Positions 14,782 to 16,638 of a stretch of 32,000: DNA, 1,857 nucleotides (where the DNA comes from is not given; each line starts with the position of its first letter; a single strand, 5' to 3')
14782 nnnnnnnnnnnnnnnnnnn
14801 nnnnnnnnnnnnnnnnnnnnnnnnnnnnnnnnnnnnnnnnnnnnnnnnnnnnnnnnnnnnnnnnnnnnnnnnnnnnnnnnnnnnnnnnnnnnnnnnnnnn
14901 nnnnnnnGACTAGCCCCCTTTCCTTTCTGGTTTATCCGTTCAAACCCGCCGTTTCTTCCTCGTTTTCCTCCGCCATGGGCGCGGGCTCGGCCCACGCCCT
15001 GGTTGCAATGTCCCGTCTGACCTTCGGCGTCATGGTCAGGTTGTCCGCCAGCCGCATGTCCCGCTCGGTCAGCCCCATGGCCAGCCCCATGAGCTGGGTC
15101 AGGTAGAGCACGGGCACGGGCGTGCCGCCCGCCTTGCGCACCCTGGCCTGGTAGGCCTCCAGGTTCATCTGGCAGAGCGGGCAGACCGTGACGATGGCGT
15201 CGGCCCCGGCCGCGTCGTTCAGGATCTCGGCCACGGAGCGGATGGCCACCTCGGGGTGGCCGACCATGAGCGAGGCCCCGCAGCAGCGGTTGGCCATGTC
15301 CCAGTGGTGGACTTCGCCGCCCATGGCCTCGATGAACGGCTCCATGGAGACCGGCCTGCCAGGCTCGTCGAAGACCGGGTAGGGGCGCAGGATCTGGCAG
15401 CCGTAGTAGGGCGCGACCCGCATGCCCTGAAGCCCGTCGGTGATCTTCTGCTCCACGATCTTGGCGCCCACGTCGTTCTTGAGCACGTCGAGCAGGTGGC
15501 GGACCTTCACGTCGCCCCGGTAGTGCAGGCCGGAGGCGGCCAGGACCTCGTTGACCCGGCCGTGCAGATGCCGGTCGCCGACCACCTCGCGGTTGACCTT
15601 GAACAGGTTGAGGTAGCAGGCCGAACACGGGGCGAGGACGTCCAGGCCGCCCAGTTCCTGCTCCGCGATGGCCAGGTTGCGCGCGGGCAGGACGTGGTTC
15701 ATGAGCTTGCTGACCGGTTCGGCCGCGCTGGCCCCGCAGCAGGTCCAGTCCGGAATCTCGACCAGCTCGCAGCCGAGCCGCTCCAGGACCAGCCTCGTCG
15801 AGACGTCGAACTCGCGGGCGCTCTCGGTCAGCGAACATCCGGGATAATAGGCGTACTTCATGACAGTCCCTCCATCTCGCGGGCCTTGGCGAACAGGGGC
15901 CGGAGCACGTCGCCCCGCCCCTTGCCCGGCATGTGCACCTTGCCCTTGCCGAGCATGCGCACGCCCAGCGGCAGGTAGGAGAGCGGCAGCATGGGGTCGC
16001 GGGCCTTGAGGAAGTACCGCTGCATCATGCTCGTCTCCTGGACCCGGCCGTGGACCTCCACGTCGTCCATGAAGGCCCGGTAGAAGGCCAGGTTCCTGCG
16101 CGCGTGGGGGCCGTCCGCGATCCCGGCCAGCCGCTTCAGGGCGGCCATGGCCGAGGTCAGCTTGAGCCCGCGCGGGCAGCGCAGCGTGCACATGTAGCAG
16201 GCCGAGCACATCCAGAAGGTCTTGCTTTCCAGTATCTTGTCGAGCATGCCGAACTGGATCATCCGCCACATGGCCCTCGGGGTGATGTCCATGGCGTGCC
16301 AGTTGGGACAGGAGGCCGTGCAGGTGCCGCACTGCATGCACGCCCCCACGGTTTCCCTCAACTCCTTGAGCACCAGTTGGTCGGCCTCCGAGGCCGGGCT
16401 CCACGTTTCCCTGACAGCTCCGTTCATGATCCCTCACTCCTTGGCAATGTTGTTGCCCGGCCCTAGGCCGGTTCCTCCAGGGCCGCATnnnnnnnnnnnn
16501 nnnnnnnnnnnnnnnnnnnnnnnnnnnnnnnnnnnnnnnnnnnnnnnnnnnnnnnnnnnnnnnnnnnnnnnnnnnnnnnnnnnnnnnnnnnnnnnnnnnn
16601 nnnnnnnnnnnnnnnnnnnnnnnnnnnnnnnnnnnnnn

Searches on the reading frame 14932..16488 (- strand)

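Call 5: search_protein_families(library=pfam, proteins=[window:14932-16488:-], max_evalue=0.001)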
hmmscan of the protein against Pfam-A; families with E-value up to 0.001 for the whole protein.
window:14932-16488:- (518 aa): 1 family
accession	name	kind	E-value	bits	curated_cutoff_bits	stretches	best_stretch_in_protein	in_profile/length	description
PF02754.22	CCG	-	3.7e-20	72.3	20.6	2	212-295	1-84/85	Cysteine-rich domain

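Call 11: search_protein_families(library=ncbifam, proteins=[window:14932-16488:-], max_evalue=0.001)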
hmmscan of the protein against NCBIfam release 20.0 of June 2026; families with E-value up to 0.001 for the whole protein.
window:14932-16488:- (518 aa): 6 families
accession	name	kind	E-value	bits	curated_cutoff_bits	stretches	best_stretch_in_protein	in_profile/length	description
NF042965.1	MFR_anch_SdhE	equivalog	6.8e-54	183.3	500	1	211-485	2-276/282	8-methylmenaquinol:fumarate reductase membrane anchor subunit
TIGR03288.1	CoB_CoM_SS_B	equivalog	1.1e-49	169.3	345.15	1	211-483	1-279/290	CoB--CoM heterodisulfide reductase subunit B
NF041780.1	hetero_SS_HdrB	equivalog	1.7e-15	57.2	450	1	227-473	21-283/304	ferredoxin:CoB-CoM heterodisulfide reductase subunit HdrB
NF004898.0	PRK06259.1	equivalog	3e-08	32.7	385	1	210-467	262-484/488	fumarate reductase (CoM/CoB) subunit TfrB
NF045670.1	quin_L_LdhH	equivalog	3.3e-08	32.3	800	1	209-444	466-686/706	L-lactate dehydrogenase (quinone) large subunit LdhH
NF008369.0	PRK11168.1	equivalog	0.00013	20.9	278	0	210-304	167-261/401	anaerobic glycerol-3-phosphate dehydrogenase subunit C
